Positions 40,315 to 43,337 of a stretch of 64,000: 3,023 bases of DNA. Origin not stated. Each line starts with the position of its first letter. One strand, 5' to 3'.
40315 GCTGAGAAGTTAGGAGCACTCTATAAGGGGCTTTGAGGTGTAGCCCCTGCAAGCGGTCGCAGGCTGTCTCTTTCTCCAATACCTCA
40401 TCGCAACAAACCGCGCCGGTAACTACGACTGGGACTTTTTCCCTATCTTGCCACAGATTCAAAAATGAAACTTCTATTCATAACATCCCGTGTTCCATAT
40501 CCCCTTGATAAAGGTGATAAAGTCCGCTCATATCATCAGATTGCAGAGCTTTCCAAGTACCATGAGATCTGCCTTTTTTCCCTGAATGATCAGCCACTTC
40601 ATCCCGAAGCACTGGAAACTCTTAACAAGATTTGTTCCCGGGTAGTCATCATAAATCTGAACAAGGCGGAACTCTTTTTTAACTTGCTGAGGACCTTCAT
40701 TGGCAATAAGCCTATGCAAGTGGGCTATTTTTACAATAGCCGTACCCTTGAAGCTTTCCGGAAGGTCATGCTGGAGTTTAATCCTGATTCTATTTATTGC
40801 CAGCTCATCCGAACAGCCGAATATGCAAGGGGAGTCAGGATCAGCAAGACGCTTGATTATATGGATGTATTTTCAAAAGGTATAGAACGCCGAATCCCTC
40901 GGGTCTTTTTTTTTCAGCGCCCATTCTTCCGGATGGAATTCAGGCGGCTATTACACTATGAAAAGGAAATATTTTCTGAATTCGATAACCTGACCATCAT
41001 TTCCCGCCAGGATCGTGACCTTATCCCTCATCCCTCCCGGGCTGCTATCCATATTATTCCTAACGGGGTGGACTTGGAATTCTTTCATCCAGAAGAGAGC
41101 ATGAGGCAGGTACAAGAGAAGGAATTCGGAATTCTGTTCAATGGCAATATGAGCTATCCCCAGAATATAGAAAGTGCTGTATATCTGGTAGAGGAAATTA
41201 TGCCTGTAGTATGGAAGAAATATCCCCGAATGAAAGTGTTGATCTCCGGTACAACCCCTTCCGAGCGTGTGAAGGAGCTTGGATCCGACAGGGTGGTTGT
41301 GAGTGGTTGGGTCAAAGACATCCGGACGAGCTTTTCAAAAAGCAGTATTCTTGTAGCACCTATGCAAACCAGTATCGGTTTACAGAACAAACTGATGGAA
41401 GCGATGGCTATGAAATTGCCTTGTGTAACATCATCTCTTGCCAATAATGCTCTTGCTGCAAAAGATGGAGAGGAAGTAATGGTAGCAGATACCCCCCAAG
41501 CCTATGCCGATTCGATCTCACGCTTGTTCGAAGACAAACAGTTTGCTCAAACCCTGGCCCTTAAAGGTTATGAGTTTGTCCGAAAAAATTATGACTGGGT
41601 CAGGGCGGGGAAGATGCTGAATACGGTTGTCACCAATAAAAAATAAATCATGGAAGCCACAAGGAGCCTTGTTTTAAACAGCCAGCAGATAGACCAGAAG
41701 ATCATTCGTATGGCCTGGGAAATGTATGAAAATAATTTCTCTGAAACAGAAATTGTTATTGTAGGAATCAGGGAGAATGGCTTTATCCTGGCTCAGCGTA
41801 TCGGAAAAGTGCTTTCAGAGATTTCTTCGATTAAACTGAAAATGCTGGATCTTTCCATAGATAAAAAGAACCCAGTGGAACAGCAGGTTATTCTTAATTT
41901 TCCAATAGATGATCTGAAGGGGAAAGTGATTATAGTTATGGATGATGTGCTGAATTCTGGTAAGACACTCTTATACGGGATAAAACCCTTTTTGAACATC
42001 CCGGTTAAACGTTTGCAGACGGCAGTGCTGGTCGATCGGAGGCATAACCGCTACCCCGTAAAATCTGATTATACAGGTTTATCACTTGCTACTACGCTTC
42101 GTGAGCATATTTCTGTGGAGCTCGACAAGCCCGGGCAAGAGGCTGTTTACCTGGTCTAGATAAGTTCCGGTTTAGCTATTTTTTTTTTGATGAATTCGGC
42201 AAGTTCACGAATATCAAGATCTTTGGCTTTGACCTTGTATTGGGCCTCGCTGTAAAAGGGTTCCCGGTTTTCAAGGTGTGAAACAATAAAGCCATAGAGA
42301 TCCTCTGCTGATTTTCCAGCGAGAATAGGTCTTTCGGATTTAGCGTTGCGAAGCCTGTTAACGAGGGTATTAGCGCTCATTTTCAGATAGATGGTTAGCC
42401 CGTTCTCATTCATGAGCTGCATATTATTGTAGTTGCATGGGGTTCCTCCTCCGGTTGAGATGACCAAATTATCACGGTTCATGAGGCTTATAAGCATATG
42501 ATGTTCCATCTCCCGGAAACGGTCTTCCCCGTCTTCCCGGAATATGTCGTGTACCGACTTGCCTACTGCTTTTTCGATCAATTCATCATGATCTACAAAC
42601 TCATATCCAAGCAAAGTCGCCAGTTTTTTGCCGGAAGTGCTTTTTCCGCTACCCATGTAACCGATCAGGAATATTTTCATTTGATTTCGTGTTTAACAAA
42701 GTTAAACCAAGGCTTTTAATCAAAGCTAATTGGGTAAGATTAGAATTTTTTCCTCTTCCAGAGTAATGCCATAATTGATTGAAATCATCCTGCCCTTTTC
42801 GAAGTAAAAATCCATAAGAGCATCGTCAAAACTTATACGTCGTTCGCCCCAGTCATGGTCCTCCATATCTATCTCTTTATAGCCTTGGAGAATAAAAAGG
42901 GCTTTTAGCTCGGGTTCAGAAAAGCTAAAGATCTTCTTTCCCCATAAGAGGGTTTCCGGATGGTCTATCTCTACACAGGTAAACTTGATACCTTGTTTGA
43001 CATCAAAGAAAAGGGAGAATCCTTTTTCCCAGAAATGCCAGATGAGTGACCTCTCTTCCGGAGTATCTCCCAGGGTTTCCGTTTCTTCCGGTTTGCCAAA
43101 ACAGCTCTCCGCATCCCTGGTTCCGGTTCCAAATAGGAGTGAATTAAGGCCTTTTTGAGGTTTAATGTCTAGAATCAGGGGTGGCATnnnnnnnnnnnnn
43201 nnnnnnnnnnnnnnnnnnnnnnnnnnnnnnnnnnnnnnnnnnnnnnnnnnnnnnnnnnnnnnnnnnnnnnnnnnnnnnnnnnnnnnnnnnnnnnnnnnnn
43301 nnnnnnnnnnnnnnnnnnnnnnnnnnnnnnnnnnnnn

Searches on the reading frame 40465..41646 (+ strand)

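Call 14: search_protein_families(library=pfam, proteins=[window:40465-41646:+], max_evalue=0.01)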
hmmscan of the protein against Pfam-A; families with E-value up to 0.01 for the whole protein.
window:40465-41646:+ (393 aa): 4 families
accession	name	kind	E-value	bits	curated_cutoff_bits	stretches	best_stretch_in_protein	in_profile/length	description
PF13692.12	Glyco_trans_1_4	-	7e-24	85.1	27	1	222-357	3-142/142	Glycosyl transferases group 1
PF00534.26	Glycos_transf_1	-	2.2e-10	40.8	26.4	1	217-368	12-169/172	Glycosyl transferases group 1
PF13524.12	Glyco_trans_1_2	-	1.1e-07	32.4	25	1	254-380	13-137/144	Glycosyl transferase-like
PF13439.12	Glyco_transf_4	-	0.0001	22.8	28.5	1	90-205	56-169/170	Glycosyltransferase Family 4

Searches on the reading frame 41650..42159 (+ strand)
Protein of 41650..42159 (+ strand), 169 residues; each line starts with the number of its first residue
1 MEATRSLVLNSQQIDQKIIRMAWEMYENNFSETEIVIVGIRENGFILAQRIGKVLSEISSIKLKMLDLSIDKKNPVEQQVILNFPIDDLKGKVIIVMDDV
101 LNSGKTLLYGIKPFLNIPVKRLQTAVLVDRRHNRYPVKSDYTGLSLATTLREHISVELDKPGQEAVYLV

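Call 14: search_protein_families(library=pfam, proteins=[window:41650-42159:+], max_evalue=0.01)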
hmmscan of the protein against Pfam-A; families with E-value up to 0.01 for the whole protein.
window:41650-42159:+ (169 aa): 3 families
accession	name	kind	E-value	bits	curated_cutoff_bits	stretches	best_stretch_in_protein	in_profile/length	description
PF00156.33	Pribosyltran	-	1.2e-21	77.1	26.3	1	9-159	6-156/158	Phosphoribosyl transferase domain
PF14681.12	UPRTase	-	0.00058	19.8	27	1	2-129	38-160/206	Uracil phosphoribosyltransferase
PF24390.1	PRTase-CE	-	0.0087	16.4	27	1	15-116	50-130/253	PRTase-CE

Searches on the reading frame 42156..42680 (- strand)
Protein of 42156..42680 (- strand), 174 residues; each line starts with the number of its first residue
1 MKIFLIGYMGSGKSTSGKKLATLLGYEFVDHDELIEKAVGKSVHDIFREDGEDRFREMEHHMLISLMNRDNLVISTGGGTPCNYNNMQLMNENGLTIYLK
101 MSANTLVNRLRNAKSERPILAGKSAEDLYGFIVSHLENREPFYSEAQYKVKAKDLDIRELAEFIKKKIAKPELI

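Call 14: search_protein_families(library=pfam, proteins=[window:42156-42680:-], max_evalue=0.01)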
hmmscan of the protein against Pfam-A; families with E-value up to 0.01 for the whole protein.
window:42156-42680:- (174 aa): 6 families
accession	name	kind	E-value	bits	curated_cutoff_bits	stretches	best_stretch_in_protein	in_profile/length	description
PF01202.28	SKI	-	4.3e-44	150.9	22.1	1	9-167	1-157/159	Shikimate kinase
PF13238.12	AAA_18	-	1.9e-09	38.5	29.4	1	3-119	1-117/128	AAA domain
PF13671.12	AAA_33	-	1.6e-06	28.9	27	1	3-74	2-74/143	AAA domain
PF13189.12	Cytidylate_kin2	-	3.5e-05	24.5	28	1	8-42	7-40/176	Cytidylate kinase-like family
PF03668.21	RapZ-like_N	-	0.0018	18.5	25.4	0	92-169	81-155/158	RapZ-like N-terminal domain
PF01712.25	dNK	-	0.0035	17.6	27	0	7-30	5-28/203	Deoxynucleoside kinase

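Call 17: find_related_loci(query=window:42156-42680:-, collection=genome_contigs, flank=10000)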
Query window:42156-42680:- (174 aa) in genome_contigs; peptide patterns used: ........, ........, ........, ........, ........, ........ (x = any residue, [..] = any of these).
263 stretches matched a pattern; 125 encode a relative of the query (tblastn E <= 1e-3); the best 80 are kept; 80 distinct loci.
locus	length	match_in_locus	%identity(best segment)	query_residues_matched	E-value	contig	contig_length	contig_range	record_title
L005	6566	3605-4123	80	1-173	1e-94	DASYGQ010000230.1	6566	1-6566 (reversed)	MAG TPA_asm: Bacteroidia bacterium isolate SMAG_U4218 k141_196122, whole genome shotgun sequence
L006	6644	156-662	77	5-173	5e-88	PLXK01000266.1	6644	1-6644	MAG: Bacteroidetes bacterium isolate palsa_969 73.20120700_P3D.455_contig_140298, whole genome shotgun sequence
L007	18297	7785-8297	71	1-171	8e-83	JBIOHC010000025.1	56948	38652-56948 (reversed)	MAG: Bacteroidia bacterium isolate GcC11-26 k141_1841069_length_56948_cov_39.8259, whole genome shotgun sequence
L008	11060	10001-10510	54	1-170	8e-59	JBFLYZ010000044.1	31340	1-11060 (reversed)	MAG: Bacteroidota bacterium isolate MAG098 MAG098_44, whole genome shotgun sequence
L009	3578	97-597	51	1-167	1e-51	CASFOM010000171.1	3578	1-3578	uncultured Alistipes sp. isolate Batch5_idba_bin.153 genome assembly, contig: Batch5_idba_bin.153.fa_k87_20890036, whole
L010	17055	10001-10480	51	1-160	2e-50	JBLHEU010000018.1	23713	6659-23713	MAG: Bacteroidia bacterium isolate 3300055003_35 Ga0535643_0000787, whole genome shotgun sequence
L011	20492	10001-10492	50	1-164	3e-49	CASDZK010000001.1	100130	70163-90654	uncultured Alistipes sp. isolate CO.B51.metabat-bins.11 genome assembly, contig: CO.B51.metabat-bins.11.fa_k141_5959756,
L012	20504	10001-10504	47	1-168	5e-47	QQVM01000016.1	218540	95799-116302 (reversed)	MAG: Bacteroidetes bacterium isolate MA_BCD_1 c_000000000019, whole genome shotgun sequence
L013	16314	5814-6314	47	1-167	4e-46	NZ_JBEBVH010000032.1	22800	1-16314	MAG: Pseudopedobacter sp. isolate T2.bin.245 NODE_7451_length_22800_cov_5.567202, whole genome shotgun sequence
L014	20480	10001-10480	44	1-160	2e-45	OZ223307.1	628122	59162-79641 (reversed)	MAG: uncultured Sunxiuqinia sp. isolate ca0ff389-0d66-4f98-8792-5b2e3713dedf genome assembly, chromosome: 1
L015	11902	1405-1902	43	1-166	2e-45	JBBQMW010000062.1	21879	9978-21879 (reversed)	MAG: Bacteroidales bacterium isolate Co_metawrap_362 Cmw_362_k141_28635135_length_21879_cov_40.0000, whole genome shotgu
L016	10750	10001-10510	42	1-170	4e-45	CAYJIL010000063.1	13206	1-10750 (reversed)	MAG TPA_asm: uncultured Rikenellaceae bacterium isolate ERP123703_co3_276 genome assembly, contig: NODE_5753_length_1320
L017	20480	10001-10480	45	1-160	7e-45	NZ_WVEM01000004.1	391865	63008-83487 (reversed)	Sunxiuqinia indica strain RC1_OXG_1F NODE_4_length_391865_cov_57.626427, whole genome shotgun sequence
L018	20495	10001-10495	47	1-165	1e-44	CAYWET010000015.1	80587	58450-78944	MAG TPA_asm: uncultured Chryseobacterium sp. isolate SRP334346_co1_109 genome assembly, contig: NODE_394_length_80587_co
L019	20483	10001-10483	46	1-164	6e-44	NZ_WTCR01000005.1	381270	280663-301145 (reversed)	Labilibaculum euxinus strain A4 NODE_5_length_381270_cov_63.538, whole genome shotgun sequence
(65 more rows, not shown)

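Call 24: find_encoding_contigs(protein=window:42156-42680:-, flank=10000, max_places=10)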
Protein window:42156-42680:- (174 aa): no gene with exactly this product is on record in the collection.

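Call 26: search_protein_families(library=pfam, proteins=[L007:5492-7069:+, L007:3345-4244:+, L007:2803-3339:+, L007:1740-2660:+, L007:102-500:+, L007:5214-5495:+], max_evalue=0.001)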
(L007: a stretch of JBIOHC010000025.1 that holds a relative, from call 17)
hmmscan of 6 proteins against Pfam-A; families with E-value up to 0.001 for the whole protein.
L007:5492-7069:+ (525 aa): 3 families
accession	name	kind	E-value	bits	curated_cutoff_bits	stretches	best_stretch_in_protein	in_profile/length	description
PF00239.26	Resolvase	-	1.5e-27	96.9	23.3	1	4-153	1-145/145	Resolvase, N terminal domain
PF07508.19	Recombinase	-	1.5e-13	51.3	21.1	1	178-263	3-101/102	Recombinase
PF13408.12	Zn_ribbon_recom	-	0.00042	21.1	25.3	1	280-314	1-31/58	Recombinase zinc beta ribbon domain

L007:3345-4244:+ (299 aa): 2 families
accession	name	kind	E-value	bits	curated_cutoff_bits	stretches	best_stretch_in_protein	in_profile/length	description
PF00665.32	rve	-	1.6e-17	64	32.6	1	121-219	3-102/102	Integrase core domain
PF13683.12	rve_3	-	1.4e-13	50.8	26.5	1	208-273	2-67/67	Integrase core domain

L007:2803-3339:+ (178 aa): 6 families
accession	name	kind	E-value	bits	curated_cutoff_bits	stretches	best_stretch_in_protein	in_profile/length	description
PF13518.12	HTH_28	-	5.9e-07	29.9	25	1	79-114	2-36/52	Helix-turn-helix domain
PF01710.22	HTH_Tnp_IS630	-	2.2e-06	28.2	21.3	0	21-62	3-43/119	Transposase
PF06627.17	DUF1153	-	3.1e-06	27.7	23.5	0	79-113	35-69/87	Protein of unknown function (DUF1153)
PF13551.12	HTH_29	-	3.5e-05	24.2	28.1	0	27-85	2-61/64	Winged helix-turn helix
PF04218.19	CENP-B_N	-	0.00039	20.4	21.2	0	79-112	12-44/53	CENP-B N-terminal DNA-binding domain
PF13384.12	HTH_23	-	0.0004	20.6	24.6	0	78-116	6-43/50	Homeodomain-like domain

L007:1740-2660:+ (306 aa): 1 family
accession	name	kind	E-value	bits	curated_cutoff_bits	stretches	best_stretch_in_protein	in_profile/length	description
PF09491.16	RE_AlwI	-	2.6e-50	172.1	23.1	1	23-255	205-440/441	AlwI restriction endonuclease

L007:102-500:+ (132 aa): 0 families

L007:5214-5495:+ (93 aa): 0 families

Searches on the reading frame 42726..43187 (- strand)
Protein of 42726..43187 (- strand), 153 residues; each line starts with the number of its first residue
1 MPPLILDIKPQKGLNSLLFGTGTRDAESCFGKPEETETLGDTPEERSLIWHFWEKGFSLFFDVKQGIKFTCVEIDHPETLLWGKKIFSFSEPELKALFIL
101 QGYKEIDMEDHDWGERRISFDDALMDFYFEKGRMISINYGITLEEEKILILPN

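Call 10: find_encoding_contigs(protein=window:42726-43187:-, flank=6000, max_places=10)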
Protein window:42726-43187:- (153 aa): no gene with exactly this product is on record in the collection.

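Call 14: search_protein_families(library=pfam, proteins=[window:42726-43187:-], max_evalue=0.01)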
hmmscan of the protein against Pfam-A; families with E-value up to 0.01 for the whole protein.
window:42726-43187:- (153 aa): 0 families

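Call 40: find_related_loci(query=A1, collection=metagenome_contigs, flank=10000)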
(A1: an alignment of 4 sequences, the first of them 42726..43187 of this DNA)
Query A1 (153 aa) in metagenome_contigs; peptide patterns used: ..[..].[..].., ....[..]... (x = any residue, [..] = any of these).
271 stretches matched a pattern; 13 encode a relative of the query (tblastn E <= 1e-3); 13 distinct loci.
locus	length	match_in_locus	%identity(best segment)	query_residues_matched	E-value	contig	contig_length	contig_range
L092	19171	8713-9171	97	1-153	3e-99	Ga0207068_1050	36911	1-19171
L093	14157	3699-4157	78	1-153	8e-82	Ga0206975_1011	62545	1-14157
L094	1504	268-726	71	1-153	1e-77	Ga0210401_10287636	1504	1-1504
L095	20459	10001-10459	69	1-153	2e-72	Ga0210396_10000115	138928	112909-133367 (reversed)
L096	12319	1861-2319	67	1-153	4e-66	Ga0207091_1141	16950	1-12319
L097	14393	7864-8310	51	5-153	8e-49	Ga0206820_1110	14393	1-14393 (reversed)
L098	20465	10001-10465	51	1-153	1e-48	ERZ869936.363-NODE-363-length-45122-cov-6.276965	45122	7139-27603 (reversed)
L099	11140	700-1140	53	6-153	3e-46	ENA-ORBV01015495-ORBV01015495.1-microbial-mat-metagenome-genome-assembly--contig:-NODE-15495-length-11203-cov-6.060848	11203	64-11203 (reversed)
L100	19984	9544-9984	53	6-153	3e-46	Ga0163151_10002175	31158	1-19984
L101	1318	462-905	43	6-153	4e-39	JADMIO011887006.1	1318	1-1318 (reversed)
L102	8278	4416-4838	46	6-145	8e-37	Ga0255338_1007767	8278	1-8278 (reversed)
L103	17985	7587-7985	43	10-141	2e-34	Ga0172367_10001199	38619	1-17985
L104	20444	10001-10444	44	6-153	5e-40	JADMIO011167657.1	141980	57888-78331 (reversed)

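Call 63: search_protein_families(library=pfam, proteins=[L100:7776-9032:-, L100:6890-7786:-, L098:6992-8146:-, L098:8883-9260:-, L095:9017-9517:-, L095:8330-8983:-, L095:5671-7068:+, L097:5246-6592:-, L097:3963-5231:+, L104:8570-9373:-], max_evalue=0.001)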
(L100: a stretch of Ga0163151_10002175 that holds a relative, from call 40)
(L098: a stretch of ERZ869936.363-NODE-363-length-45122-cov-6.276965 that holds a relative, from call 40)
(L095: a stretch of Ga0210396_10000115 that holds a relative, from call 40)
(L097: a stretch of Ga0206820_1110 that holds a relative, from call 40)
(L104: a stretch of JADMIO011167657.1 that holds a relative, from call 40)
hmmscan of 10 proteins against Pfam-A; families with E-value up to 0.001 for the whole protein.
L100:7776-9032:- (418 aa): 3 families
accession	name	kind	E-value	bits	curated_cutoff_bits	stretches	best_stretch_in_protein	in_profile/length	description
PF13102.12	Phage_int_SAM_5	-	3.4e-13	50.2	22.3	1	112-215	4-94/98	Phage integrase SAM-like domain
PF00589.27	Phage_integrase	-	1.9e-07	31.5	27.1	1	229-377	3-154/172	Phage integrase family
PF17293.8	Arm-DNA-bind_5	-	6.7e-06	27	22.6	1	12-77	3-69/87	Arm DNA-binding domain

L100:6890-7786:- (298 aa): 0 families

L098:6992-8146:- (384 aa): 0 families

L098:8883-9260:- (125 aa): 1 family
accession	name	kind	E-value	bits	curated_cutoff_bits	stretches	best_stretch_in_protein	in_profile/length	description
PF01541.30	GIY-YIG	-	5.9e-11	43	22.6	1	30-98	2-73/78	GIY-YIG catalytic domain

L095:9017-9517:- (166 aa): 0 families

L095:8330-8983:- (217 aa): 0 families

L095:5671-7068:+ (465 aa): 5 families
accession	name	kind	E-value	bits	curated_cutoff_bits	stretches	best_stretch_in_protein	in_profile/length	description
PF07568.18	HisKA_2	-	1.9e-23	82.8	22.3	1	278-350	1-73/76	Histidine kinase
PF08448.16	PAS_4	-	1.7e-19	70.5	23.1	2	149-259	1-109/110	PAS fold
PF13426.13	PAS_9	-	1.7e-09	38.3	27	1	32-129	7-102/103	PAS domain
PF07536.20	HWE_HK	-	7.6e-08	33.4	22.8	1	278-362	1-82/83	HWE histidine kinase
PF00989.32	PAS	-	1.4e-05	25.5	22.6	0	144-255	2-113/113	PAS fold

L097:5246-6592:- (448 aa): 12 families
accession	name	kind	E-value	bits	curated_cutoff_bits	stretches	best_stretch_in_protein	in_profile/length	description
PF01593.30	Amino_oxidase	-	3.2e-64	218.3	19.8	1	14-432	2-442/443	Flavin containing amine oxidoreductase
PF13450.12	NAD_binding_8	-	1.2e-13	51.5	21.9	1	8-74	1-67/68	NAD(P)-binding Rossmann-like domain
PF03486.20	HI0933_like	-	5.6e-12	46.1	50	2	5-42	2-39/244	HI0933-like protein Rossmann domain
PF01266.30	DAO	-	1.2e-09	38.6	27.9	1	6-231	2-201/353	FAD dependent oxidoreductase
PF07992.20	Pyr_redox_2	-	1e-06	28.9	26.1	1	5-92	2-81/291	Pyridine nucleotide-disulphide oxidoreductase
PF13738.12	Pyr_redox_3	-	2.7e-06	27.3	30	1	7-39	1-33/305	Pyridine nucleotide-disulphide oxidoreductase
PF01134.28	GIDA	-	1.1e-05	25.1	22.1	0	6-32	2-28/391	Glucose inhibited division protein A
PF00890.30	FAD_binding_2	-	1.9e-05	24.5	20.4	1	6-43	2-39/414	FAD binding domain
PF01494.25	FAD_binding_3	-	2.5e-05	24.1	22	1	5-35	3-33/349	FAD binding domain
PF05834.18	Lycopene_cycl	-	6.6e-05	22.6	23.4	0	6-38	2-36/380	Lycopene cyclase protein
PF01946.23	Thi4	-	8.2e-05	22.4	26.2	1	4-41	18-56/235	Thi4 family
PF00070.33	Pyr_redox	-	0.00011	23.1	22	1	5-39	1-35/82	Pyridine nucleotide-disulphide oxidoreductase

L097:3963-5231:+ (422 aa): 1 family
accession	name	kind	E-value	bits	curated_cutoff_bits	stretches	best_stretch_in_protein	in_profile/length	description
PF09903.14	DUF2130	-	1.5e-75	254.2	26.7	1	170-413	5-254/255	Uncharacterized protein conserved in bacteria (DUF2130)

L104:8570-9373:- (267 aa): 0 families
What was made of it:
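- L100 has an Arm-DNA-bind_5/SAM_5/Phage_integrase protein 171 bp downstream (call 63).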
